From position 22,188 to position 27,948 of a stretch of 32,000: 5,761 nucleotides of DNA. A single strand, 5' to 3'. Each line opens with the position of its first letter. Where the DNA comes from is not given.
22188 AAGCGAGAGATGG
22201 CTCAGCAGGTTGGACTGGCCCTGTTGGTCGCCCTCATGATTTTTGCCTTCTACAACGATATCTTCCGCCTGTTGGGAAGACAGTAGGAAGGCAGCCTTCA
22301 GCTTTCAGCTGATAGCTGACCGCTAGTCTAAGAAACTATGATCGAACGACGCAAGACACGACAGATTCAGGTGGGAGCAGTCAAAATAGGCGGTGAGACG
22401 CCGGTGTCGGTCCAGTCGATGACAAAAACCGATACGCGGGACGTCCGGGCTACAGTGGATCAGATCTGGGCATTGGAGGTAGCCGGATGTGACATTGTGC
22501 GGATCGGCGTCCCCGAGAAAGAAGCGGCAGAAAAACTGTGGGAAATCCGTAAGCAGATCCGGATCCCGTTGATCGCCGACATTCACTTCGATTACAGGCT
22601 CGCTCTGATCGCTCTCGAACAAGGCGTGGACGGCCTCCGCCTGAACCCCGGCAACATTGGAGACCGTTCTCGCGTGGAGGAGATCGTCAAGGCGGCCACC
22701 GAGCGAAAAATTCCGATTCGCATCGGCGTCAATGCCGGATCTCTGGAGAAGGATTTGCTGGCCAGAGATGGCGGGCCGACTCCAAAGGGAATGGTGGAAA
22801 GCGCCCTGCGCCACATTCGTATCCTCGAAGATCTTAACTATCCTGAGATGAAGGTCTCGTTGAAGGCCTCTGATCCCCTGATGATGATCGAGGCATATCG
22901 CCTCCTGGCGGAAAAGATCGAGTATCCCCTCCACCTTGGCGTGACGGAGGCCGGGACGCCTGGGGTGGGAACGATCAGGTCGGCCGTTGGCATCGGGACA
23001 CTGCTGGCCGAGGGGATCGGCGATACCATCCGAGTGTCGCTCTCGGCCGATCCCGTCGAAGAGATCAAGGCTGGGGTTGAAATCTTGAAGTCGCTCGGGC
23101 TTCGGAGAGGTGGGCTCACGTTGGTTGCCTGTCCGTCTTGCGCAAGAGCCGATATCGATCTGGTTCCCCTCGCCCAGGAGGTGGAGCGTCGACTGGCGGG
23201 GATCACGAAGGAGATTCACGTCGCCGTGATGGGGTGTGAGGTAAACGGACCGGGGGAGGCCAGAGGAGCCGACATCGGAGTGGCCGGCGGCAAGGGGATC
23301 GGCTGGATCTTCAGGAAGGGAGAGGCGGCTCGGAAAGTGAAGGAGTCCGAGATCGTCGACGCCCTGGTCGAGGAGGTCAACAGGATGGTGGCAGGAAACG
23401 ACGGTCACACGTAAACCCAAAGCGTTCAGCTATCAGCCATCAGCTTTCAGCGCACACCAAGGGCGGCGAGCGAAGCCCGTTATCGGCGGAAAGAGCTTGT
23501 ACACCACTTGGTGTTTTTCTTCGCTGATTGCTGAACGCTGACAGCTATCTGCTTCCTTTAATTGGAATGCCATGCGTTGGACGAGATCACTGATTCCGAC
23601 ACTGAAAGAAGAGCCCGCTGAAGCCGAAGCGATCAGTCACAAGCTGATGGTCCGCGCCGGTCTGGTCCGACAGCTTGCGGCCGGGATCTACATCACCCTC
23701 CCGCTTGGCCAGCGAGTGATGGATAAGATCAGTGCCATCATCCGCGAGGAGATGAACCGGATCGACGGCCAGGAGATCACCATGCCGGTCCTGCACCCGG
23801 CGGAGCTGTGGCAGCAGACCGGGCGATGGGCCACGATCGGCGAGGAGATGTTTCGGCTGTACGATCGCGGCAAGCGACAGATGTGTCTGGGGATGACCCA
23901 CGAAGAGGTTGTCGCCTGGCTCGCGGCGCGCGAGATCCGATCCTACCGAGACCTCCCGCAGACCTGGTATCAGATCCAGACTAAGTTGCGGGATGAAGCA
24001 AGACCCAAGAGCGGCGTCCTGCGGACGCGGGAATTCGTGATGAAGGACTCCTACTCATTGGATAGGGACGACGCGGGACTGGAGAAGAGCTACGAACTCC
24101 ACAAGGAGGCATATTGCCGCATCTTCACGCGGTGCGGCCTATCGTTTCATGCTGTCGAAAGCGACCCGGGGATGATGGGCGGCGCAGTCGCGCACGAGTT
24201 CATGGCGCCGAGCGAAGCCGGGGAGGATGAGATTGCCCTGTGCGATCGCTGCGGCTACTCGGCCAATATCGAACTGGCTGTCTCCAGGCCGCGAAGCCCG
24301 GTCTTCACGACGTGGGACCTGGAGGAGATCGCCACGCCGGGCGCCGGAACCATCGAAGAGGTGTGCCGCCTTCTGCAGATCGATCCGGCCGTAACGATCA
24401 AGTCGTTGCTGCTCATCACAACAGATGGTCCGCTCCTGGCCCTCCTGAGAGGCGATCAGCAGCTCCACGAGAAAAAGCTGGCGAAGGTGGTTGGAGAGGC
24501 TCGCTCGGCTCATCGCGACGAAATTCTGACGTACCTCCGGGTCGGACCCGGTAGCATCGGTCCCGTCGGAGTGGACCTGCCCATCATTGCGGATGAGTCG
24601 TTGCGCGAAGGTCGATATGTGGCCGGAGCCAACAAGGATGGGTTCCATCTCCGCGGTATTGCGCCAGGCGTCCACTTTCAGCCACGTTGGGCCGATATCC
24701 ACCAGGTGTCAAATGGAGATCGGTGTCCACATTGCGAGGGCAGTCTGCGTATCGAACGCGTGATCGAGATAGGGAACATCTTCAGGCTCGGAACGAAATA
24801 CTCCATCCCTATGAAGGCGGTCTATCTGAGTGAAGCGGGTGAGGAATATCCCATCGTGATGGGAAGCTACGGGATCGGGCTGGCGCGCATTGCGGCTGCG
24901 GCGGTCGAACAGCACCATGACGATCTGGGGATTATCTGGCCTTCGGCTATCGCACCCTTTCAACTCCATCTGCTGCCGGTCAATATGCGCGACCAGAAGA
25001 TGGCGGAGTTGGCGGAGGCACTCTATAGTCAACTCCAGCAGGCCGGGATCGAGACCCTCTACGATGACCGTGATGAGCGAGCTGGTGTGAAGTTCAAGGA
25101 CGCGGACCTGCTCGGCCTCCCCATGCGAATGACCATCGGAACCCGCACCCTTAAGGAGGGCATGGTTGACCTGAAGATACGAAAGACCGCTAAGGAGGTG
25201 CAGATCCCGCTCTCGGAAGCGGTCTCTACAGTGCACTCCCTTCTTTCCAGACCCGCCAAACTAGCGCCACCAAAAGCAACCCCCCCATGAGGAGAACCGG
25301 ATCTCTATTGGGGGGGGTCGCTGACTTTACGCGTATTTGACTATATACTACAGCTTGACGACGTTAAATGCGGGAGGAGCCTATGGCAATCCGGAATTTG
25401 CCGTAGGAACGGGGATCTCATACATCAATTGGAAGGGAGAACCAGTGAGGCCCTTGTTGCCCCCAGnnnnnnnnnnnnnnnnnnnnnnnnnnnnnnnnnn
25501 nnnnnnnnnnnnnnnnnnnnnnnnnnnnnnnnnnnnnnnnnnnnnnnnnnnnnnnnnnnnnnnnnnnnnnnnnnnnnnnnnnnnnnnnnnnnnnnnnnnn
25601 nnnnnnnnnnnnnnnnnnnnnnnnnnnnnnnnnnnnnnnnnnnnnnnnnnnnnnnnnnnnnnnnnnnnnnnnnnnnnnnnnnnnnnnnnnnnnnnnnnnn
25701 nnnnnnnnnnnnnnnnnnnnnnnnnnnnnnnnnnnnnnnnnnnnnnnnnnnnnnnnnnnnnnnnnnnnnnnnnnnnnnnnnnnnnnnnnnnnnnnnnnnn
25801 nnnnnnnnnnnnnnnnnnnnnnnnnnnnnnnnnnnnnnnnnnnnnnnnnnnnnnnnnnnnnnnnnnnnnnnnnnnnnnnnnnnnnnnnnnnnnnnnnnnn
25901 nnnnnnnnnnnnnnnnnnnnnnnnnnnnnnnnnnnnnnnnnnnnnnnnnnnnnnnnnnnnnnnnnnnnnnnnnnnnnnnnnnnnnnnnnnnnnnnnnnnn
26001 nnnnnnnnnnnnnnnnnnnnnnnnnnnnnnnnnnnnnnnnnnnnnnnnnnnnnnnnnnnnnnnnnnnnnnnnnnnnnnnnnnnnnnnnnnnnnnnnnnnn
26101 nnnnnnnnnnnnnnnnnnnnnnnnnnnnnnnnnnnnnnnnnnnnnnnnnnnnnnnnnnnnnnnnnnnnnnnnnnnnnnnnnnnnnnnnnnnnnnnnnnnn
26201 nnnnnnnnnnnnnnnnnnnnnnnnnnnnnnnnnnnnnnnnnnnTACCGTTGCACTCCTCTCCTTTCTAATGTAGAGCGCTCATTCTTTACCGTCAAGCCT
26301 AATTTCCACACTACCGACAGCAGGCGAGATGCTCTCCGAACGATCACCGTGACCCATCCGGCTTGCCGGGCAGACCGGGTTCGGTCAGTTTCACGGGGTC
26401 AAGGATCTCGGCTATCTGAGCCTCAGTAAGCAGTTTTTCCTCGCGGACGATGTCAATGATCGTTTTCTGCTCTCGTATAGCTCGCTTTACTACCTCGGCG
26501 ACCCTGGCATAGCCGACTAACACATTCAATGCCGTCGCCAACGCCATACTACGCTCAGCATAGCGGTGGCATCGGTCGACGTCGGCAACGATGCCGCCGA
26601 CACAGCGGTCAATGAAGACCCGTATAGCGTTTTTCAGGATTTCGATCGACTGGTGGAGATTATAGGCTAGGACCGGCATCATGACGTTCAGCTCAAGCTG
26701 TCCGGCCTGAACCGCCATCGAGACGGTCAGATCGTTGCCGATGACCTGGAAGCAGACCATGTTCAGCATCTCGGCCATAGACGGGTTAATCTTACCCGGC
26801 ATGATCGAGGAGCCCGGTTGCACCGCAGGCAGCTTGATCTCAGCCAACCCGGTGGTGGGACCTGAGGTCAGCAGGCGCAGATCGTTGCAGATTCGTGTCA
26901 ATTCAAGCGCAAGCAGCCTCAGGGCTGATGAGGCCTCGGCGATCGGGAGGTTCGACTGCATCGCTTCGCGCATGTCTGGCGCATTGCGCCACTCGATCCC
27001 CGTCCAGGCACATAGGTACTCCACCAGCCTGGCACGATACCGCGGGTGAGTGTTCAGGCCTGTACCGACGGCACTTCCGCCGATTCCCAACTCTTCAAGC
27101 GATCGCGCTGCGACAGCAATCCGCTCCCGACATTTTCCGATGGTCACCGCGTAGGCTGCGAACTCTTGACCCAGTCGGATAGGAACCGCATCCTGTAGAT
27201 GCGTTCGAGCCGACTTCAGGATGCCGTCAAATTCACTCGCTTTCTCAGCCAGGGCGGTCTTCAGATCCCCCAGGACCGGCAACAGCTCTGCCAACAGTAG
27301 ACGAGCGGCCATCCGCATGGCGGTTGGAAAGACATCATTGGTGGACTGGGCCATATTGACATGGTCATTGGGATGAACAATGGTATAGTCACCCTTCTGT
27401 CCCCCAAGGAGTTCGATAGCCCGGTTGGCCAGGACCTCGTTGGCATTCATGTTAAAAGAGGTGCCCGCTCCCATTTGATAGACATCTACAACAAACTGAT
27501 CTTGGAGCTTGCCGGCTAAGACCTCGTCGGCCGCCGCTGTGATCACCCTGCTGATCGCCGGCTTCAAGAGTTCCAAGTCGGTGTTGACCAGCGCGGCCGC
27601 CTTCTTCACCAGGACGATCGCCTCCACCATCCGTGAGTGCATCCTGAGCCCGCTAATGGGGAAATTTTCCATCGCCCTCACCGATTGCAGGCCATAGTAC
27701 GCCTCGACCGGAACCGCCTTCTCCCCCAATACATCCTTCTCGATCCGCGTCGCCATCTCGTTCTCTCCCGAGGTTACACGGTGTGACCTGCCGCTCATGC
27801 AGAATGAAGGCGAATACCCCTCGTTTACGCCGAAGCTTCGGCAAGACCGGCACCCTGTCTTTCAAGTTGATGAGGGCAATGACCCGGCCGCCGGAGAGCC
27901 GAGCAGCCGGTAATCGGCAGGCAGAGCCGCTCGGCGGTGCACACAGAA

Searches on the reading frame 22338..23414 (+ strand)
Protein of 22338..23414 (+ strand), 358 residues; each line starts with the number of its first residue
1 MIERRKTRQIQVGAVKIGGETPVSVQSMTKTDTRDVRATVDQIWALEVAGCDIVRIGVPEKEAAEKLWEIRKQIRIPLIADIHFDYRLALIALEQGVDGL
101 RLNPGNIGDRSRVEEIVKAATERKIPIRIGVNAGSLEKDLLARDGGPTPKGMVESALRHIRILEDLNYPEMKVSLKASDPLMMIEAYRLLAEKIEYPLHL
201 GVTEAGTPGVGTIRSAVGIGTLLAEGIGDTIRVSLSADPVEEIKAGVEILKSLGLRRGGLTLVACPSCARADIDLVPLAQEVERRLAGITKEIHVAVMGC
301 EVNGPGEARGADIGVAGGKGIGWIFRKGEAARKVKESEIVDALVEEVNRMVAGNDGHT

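Call 32: search_protein_families(library=pfam, proteins=[window:22338-23414:+])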
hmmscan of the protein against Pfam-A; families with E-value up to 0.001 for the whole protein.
window:22338-23414:+ (358 aa): 1 family
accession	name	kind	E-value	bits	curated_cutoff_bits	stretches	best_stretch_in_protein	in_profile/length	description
PF04551.19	GcpE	-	2.5e-150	500.7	32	1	7-348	1-342/343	GcpE protein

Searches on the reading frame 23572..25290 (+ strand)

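Call 32: search_protein_families(library=pfam, proteins=[window:23572-25290:+])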
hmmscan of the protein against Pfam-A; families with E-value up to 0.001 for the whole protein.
window:23572-25290:+ (572 aa): 3 families
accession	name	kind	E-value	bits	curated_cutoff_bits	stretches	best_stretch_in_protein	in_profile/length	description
PF04073.20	tRNA_edit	-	1.5e-21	77.2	25.5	1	255-362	1-115/123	Aminoacyl-tRNA editing domain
PF00587.30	tRNA-synt_2b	-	2.4e-21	77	29.3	1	94-448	1-179/179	tRNA synthetase class II core domain (G, H, P, S and T)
PF03129.25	HGTP_anticodon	-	4.3e-21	75.3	21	1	465-555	2-92/94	Anticodon binding domain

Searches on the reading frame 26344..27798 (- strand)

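Call 32: search_protein_families(library=pfam, proteins=[window:26344-27798:-])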
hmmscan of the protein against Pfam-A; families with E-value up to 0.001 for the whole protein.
window:26344-27798:- (484 aa): 2 families
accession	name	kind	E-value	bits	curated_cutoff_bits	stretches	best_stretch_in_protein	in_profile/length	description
PF00206.25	Lyase_1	-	2e-91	307.1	27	1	25-354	1-312/312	Lyase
PF10415.14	FumaraseC_C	-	1.7e-15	57.6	32.5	1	420-472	1-53/54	Fumarase C C-terminus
